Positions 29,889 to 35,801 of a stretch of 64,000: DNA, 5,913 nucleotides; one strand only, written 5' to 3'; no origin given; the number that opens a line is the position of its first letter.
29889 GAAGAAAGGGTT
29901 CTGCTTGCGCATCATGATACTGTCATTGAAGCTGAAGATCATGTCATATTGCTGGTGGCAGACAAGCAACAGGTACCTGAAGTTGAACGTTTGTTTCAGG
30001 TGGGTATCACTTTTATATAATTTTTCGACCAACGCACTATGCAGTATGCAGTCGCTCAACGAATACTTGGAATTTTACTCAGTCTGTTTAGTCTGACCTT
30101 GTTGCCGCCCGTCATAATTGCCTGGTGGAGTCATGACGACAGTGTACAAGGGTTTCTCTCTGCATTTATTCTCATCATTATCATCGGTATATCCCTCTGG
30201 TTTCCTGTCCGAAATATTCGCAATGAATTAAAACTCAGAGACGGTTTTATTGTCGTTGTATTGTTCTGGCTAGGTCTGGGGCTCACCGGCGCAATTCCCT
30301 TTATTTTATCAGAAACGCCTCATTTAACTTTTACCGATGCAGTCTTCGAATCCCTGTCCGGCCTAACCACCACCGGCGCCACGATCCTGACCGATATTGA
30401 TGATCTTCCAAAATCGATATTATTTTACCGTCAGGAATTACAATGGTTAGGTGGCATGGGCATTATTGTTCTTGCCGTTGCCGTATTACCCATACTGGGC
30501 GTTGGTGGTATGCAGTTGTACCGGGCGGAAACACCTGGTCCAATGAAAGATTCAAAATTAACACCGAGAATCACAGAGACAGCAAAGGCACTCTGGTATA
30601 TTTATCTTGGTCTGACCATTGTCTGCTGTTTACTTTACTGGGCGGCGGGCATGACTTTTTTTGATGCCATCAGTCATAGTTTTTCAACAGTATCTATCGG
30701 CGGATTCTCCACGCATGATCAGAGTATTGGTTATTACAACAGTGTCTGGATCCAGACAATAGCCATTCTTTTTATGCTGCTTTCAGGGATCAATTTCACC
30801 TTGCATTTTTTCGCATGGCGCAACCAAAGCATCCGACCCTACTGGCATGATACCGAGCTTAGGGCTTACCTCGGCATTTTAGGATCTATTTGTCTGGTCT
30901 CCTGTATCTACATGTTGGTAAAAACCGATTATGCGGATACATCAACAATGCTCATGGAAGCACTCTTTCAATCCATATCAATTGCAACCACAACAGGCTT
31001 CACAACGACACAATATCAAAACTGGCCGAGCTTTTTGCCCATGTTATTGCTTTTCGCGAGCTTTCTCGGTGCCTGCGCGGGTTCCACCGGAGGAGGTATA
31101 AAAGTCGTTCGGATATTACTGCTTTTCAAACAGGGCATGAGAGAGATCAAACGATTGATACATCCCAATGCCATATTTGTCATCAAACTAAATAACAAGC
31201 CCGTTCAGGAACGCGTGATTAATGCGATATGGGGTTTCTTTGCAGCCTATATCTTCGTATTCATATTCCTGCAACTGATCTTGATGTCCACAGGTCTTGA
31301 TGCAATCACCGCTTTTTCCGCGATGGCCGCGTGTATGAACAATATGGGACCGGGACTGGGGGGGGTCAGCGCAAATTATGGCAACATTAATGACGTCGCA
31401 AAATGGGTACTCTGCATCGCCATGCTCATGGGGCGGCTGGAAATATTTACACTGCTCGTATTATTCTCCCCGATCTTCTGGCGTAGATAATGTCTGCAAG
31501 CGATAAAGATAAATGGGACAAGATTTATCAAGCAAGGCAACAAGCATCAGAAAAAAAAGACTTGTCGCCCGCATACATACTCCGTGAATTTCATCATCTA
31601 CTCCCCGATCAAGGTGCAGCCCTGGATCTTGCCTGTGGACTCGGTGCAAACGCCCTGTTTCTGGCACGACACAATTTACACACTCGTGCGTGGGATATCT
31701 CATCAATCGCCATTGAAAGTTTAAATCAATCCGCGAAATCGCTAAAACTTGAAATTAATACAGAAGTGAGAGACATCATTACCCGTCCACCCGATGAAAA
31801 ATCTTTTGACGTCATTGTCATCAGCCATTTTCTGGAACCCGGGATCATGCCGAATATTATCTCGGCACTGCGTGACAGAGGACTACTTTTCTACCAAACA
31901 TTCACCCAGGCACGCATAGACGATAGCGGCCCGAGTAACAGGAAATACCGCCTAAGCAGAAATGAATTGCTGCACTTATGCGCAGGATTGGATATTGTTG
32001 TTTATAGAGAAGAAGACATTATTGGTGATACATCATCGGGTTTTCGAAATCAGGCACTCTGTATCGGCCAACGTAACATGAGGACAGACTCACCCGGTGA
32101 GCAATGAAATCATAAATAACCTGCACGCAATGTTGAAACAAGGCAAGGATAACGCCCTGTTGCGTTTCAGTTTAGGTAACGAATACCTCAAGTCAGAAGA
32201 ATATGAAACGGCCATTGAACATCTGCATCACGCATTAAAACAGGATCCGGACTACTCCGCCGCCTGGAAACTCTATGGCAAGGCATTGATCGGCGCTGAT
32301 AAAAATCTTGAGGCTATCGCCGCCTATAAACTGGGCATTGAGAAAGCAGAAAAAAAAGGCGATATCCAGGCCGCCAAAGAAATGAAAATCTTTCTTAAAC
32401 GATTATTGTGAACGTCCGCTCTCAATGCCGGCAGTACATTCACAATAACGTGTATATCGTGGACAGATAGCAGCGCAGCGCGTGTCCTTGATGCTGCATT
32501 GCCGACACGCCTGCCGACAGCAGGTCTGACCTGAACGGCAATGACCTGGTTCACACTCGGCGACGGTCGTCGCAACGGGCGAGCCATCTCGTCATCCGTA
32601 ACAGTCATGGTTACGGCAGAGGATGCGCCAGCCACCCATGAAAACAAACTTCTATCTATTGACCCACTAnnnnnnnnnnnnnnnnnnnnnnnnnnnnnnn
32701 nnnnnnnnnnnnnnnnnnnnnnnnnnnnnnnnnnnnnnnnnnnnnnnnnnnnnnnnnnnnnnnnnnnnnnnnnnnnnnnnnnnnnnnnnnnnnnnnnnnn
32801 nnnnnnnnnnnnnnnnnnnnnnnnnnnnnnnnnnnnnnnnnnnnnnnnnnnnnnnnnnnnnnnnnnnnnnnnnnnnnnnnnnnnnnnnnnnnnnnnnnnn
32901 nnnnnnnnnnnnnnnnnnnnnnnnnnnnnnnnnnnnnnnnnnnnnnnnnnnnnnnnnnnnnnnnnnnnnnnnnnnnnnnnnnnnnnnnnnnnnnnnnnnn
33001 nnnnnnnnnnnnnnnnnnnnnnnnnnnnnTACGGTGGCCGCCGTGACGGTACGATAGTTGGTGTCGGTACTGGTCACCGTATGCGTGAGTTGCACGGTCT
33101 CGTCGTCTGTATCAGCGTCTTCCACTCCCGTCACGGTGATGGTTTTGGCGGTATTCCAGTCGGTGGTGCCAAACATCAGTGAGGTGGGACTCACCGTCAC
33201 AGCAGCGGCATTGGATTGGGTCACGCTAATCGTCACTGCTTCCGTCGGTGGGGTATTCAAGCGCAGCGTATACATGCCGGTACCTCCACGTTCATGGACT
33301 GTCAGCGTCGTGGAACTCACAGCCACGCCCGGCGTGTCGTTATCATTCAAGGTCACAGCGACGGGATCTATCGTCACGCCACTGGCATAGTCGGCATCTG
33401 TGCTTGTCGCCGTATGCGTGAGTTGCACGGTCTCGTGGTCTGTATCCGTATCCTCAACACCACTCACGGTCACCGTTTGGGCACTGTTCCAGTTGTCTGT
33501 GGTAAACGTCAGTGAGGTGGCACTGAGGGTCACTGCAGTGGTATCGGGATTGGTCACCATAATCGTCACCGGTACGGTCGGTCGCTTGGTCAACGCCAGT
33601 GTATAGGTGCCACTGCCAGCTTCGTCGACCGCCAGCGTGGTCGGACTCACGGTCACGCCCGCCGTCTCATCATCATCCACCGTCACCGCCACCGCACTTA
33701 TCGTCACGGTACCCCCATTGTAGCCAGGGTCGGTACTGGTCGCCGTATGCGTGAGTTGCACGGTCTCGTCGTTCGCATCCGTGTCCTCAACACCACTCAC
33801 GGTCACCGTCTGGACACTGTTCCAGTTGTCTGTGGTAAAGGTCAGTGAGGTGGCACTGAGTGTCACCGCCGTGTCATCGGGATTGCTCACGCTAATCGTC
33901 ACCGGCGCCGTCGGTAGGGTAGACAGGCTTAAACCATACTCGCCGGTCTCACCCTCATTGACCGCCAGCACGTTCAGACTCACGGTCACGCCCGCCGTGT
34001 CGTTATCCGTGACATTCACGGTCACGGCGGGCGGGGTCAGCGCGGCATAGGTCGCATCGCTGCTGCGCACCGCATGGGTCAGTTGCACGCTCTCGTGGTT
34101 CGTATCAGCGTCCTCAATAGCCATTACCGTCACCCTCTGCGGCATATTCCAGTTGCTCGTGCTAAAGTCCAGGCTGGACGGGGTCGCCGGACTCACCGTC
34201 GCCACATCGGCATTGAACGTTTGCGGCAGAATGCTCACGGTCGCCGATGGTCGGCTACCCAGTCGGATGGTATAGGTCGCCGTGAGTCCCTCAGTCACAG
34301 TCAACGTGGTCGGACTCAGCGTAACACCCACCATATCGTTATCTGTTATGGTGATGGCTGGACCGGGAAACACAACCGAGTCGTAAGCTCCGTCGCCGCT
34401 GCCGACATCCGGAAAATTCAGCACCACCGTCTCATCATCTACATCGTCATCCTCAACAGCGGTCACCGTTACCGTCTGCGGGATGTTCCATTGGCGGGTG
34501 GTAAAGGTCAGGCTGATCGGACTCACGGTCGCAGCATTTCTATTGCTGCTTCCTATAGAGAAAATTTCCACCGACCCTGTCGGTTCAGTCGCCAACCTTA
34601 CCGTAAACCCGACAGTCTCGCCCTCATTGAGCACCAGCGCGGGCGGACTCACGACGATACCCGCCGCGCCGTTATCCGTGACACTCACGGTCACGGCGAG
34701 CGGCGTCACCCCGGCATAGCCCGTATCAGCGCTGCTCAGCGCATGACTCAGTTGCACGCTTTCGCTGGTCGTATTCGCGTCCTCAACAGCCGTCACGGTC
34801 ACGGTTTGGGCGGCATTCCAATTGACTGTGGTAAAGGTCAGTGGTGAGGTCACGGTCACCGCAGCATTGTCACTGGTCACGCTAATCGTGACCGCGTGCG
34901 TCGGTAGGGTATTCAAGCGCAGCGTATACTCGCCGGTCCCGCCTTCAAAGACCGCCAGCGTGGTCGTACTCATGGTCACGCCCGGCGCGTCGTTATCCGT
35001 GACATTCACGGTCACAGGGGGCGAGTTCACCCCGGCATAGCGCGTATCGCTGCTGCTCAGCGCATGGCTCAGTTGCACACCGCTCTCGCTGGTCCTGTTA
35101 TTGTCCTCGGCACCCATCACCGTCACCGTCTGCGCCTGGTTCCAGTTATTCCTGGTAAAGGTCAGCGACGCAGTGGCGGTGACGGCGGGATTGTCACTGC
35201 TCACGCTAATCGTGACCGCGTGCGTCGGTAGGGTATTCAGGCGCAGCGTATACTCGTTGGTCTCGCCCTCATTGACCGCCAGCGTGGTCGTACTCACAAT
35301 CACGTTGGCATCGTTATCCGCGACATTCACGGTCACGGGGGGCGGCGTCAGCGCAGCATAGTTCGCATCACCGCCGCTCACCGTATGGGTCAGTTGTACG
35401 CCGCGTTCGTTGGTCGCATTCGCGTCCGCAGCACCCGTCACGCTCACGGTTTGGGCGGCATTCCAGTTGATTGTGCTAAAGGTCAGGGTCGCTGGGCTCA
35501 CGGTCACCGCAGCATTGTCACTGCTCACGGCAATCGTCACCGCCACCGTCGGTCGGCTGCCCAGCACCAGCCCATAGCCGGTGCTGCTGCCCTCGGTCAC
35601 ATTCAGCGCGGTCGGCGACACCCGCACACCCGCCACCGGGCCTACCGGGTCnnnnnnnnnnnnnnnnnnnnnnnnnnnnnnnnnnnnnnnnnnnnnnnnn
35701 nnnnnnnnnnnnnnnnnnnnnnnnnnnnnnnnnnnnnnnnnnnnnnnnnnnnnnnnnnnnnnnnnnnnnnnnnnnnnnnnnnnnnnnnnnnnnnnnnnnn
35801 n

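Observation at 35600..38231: Shared ~750-aa Cys-containing N-terminal region plus two Ig-like modules present in giant genes A and C but absent from B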

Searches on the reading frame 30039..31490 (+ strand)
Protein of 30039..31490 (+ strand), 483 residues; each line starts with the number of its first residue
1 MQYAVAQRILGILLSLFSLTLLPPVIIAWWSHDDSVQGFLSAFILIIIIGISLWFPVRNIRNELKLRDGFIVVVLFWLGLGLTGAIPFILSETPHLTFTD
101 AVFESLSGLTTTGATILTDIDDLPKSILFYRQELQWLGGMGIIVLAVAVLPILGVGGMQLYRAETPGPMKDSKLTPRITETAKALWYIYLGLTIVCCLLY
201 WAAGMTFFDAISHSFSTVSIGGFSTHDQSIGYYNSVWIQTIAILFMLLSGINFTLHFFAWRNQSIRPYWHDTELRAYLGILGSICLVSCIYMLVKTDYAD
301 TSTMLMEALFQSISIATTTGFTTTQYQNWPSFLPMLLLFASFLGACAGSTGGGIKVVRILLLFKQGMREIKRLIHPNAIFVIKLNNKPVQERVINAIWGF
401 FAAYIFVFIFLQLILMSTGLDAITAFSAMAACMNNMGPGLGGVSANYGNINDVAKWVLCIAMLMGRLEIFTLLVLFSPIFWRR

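Call 28: search_protein_families(library=pfam, proteins=[window:30039-31490:+], max_evalue=0.001)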
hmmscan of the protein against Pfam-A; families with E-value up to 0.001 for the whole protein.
window:30039-31490:+ (483 aa): 1 family
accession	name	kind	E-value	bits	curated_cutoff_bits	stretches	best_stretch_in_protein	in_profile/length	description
PF02386.22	TrkH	-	1.2e-100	337.9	27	1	37-477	3-491/502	Cation transport protein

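Call 61: find_homologous_proteins(query=window:30039-31490:+, max_evalue=1e-50)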
Query window:30039-31490:+ (483 aa): 8000 proteins with E <= 1e-50 among 8000 candidates; the best 120 are listed.
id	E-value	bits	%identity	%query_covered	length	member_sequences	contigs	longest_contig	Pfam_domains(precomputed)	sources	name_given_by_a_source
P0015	0.0e+0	1077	100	100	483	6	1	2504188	PF02386.23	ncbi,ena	-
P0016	1.4e-288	976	90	100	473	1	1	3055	PF02386.23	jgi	jgi:trk system potassium uptake protein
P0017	4.1e-277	938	83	100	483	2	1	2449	PF02386.23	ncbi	-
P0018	1.2e-275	933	82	100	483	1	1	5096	PF02386.23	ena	-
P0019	4.4e-275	931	83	100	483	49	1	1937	PF02386.23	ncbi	-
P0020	6.7e-275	931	83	100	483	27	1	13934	PF02386.23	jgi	-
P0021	6.9e-275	931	82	100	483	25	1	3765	PF02386.23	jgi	jgi:trk system potassium uptake protein TrkH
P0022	1.1e-273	927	84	100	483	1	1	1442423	PF02386.23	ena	-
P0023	5.8e-272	921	82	100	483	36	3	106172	PF02386.23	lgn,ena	-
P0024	1.2e-270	917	82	100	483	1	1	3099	PF02386.23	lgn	-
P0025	8.4e-270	914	82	100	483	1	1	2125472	PF02386.23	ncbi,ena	-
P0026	1.3e-267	907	83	100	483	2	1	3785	PF02386.23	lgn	-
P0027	1.2e-265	900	80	100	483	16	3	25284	PF02386.23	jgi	jgi:trk/ktr system potassium uptake protein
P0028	4.2e-264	895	79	100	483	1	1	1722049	PF02386.23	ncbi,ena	-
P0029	8.3e-264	894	80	100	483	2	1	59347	PF02386.23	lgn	-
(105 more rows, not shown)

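Call 62: find_encoding_contigs(protein=P0015, flank=1000, max_places=3)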
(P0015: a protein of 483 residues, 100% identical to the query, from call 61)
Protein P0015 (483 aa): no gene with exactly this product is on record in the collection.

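Call 63: find_encoding_contigs(protein=P0025, flank=10000, max_places=2)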
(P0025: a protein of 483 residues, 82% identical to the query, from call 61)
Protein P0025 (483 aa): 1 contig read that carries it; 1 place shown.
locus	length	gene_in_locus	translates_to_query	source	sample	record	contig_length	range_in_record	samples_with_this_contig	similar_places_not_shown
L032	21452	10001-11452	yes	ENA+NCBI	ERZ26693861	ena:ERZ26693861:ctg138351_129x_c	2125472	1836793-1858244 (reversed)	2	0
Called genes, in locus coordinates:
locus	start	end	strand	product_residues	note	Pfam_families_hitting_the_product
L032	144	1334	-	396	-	PF01476:LysM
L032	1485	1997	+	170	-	PF01327:Pep_deformylase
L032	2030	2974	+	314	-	PF00551:Formyl_trans_N, PF02911:Formyl_trans_C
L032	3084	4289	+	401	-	PF01029:NusB, PF22458:RsmF-B_ferredox, PF01189:Methyltr_RsmB-F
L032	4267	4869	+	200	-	PF14334:DUF4390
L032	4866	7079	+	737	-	PF19312:NtrY_N, PF00672:HAMP, PF13426:PAS_9, PF00512:HisKA, PF02518:HATPase_c, PF14501:HATPase_c_5 (weak)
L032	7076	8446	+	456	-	PF00072:Response_reg, PF00158:Sigma54_activat, PF14532:Sigma54_activ_2, PF25601:AAA_lid_14, PF02954:HTH_8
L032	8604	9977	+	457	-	PF01210:NAD_Gly3P_dh_N (faint), PF01262:AlaDh_PNT_C (faint), PF02254:TrkA_N, PF02558:ApbA (faint), PF02737:3HCDH_N (faint), PF02080:TrkA_C, PF02254:TrkA_N, PF02080:TrkA_C, +4 more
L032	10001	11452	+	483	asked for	PF02386:TrkH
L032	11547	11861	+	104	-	PF12895:ANAPC3 (weak), PF13414:TPR_11 (faint), PF13424:TPR_12 (weak), PF00515:TPR_1 (weak), PF07719:TPR_2 (weak), PF13181:TPR_8 (faint), PF13432:TPR_16 (weak), PF14559:TPR_19, +1 more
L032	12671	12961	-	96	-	-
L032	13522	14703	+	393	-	PF00108:Thiolase_N, PF00109:ketoacyl-synt (weak), PF02803:Thiolase_C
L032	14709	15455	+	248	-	PF00106:adh_short, PF08659:KR, PF01370:Epimerase (weak), PF13460:NAD_binding_10 (weak), PF13561:adh_short_C2, PF16363:GDP_Man_Dehyd (faint)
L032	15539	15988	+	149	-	PF07879:PHB_acc_N, PF05233:PHB_acc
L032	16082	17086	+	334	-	PF00106:adh_short, PF01370:Epimerase (weak), PF08659:KR, PF13561:adh_short_C2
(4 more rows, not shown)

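Call 87: find_encoding_contigs(protein=P0016, flank=2000, max_places=3)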
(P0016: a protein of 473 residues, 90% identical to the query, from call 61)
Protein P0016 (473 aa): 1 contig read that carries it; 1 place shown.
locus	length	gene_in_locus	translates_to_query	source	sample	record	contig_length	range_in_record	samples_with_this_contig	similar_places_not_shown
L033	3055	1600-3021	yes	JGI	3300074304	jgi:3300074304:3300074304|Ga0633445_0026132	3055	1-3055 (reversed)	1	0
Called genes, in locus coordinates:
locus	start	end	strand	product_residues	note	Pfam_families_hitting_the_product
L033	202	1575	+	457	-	PF00070:Pyr_redox (faint), PF02254:TrkA_N, PF03435:Sacchrp_dh_NADP (faint), PF03807:F420_oxidored (faint), PF07992:Pyr_redox_2 (faint), PF02080:TrkA_C, PF02254:TrkA_N, PF02080:TrkA_C, +1 more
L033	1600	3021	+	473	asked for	PF02386:TrkH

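Call 88: find_encoding_contigs(protein=P0022, flank=10000, max_places=2)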
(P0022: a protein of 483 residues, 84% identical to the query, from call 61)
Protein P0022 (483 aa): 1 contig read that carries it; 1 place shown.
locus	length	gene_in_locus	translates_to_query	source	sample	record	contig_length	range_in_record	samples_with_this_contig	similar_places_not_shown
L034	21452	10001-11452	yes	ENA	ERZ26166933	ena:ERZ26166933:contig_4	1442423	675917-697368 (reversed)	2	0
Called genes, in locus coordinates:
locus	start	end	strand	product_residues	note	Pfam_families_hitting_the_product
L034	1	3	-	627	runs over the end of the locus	PF02481:DNA_processg_A, PF07382:HC2 (weak), PF17782:WHD_DprA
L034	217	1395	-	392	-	PF01476:LysM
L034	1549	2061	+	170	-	PF01327:Pep_deformylase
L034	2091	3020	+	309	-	PF00551:Formyl_trans_N, PF02911:Formyl_trans_C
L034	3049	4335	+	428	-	PF01029:NusB, PF22458:RsmF-B_ferredox, PF01189:Methyltr_RsmB-F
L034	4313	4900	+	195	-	PF14334:DUF4390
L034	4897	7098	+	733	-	PF19312:NtrY_N (weak), PF00672:HAMP, PF00512:HisKA, PF02518:HATPase_c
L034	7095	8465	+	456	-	PF00072:Response_reg, PF00158:Sigma54_activat, PF14532:Sigma54_activ_2, PF25601:AAA_lid_14, PF02954:HTH_8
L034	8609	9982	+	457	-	PF02254:TrkA_N, PF02558:ApbA (faint), PF02737:3HCDH_N (faint), PF03435:Sacchrp_dh_NADP (faint), PF03807:F420_oxidored (faint), PF02080:TrkA_C, PF02254:TrkA_N, PF02080:TrkA_C, +2 more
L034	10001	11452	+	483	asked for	PF02386:TrkH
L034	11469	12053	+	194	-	PF13489:Methyltransf_23 (weak), PF03848:TehB, PF13847:Methyltransf_31 (weak), PF08241:Methyltransf_11 (weak), PF08242:Methyltransf_12, PF13649:Methyltransf_25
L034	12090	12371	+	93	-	PF12895:ANAPC3 (weak), PF13414:TPR_11 (faint), PF13424:TPR_12, PF00515:TPR_1, PF07719:TPR_2 (weak), PF13428:TPR_14 (weak), PF13432:TPR_16, PF14559:TPR_19, +4 more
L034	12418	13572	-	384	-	-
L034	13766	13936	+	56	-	-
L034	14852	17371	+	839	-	-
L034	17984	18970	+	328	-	-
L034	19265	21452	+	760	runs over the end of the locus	-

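Call 93: search_protein_families(library=pfam, proteins=[L034:13835-15334:-], max_evalue=0.01)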
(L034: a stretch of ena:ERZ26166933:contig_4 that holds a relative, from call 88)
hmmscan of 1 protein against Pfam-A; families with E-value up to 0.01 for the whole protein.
L034:13835-15334:- (500 aa): 1 family
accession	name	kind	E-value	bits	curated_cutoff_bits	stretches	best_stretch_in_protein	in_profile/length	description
PF03797.25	Autotransporter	-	7.3e-12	46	26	1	129-327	1-212/255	Autotransporter beta-domain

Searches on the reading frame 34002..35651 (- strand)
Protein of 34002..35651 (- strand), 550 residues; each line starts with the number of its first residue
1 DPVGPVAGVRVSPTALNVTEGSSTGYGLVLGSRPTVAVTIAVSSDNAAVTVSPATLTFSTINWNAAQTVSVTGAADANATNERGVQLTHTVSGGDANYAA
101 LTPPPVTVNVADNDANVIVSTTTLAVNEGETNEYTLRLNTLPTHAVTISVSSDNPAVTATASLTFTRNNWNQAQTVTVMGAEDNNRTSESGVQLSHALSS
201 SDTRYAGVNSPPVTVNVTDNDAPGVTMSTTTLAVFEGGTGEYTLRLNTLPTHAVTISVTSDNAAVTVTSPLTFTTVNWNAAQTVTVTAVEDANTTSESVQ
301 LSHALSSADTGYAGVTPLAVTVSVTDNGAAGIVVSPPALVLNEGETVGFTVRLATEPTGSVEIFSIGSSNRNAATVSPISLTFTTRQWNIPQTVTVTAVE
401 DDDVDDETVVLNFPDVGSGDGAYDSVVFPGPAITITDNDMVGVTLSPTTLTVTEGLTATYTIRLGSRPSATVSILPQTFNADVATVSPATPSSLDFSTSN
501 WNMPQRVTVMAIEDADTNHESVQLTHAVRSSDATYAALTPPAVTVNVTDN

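Call 11: search_protein_families(library=pfam, proteins=[window:34002-35651:-], max_evalue=5)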
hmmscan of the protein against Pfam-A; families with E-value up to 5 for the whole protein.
window:34002-35651:- (550 aa): 4 families
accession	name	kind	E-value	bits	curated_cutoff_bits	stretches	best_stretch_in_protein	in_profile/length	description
PF17766.7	fn3_6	-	1.8e-09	38.1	26.4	5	43-82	41-80/99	Fibronectin type-III domain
PF16341.10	DUF4971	-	0.00077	19.7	31.3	3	254-296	81-121/141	Domain of unknown function (DUF4971)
PF17965.7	MucBP_2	-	0.071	14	23.4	1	106-178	3-70/74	Mucin binding domain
PF07654.21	C1-set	-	2.3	9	21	0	503-539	26-62/86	Immunoglobulin C1-set domain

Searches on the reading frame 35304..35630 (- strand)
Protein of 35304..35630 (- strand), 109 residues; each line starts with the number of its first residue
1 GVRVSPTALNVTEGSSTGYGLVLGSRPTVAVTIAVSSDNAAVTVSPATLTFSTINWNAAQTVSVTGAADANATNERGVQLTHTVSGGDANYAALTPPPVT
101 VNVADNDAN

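Call 86: search_solved_structures(query=A6, max_evalue=1, show_alignments=1)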
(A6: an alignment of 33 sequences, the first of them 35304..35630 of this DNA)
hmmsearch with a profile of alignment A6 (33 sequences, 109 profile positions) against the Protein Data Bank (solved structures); distinct sequences matched with E-value up to 1: 3.
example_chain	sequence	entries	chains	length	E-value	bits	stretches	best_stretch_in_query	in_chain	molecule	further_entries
5ldy_A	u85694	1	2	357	0.12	15.5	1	9-68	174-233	Ig domain protein group 1 domain protein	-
2l04_A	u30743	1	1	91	0.44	13.7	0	1-54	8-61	Major tail protein V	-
6v3p_C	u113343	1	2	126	0.57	13.4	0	2-58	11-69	IgA FC receptor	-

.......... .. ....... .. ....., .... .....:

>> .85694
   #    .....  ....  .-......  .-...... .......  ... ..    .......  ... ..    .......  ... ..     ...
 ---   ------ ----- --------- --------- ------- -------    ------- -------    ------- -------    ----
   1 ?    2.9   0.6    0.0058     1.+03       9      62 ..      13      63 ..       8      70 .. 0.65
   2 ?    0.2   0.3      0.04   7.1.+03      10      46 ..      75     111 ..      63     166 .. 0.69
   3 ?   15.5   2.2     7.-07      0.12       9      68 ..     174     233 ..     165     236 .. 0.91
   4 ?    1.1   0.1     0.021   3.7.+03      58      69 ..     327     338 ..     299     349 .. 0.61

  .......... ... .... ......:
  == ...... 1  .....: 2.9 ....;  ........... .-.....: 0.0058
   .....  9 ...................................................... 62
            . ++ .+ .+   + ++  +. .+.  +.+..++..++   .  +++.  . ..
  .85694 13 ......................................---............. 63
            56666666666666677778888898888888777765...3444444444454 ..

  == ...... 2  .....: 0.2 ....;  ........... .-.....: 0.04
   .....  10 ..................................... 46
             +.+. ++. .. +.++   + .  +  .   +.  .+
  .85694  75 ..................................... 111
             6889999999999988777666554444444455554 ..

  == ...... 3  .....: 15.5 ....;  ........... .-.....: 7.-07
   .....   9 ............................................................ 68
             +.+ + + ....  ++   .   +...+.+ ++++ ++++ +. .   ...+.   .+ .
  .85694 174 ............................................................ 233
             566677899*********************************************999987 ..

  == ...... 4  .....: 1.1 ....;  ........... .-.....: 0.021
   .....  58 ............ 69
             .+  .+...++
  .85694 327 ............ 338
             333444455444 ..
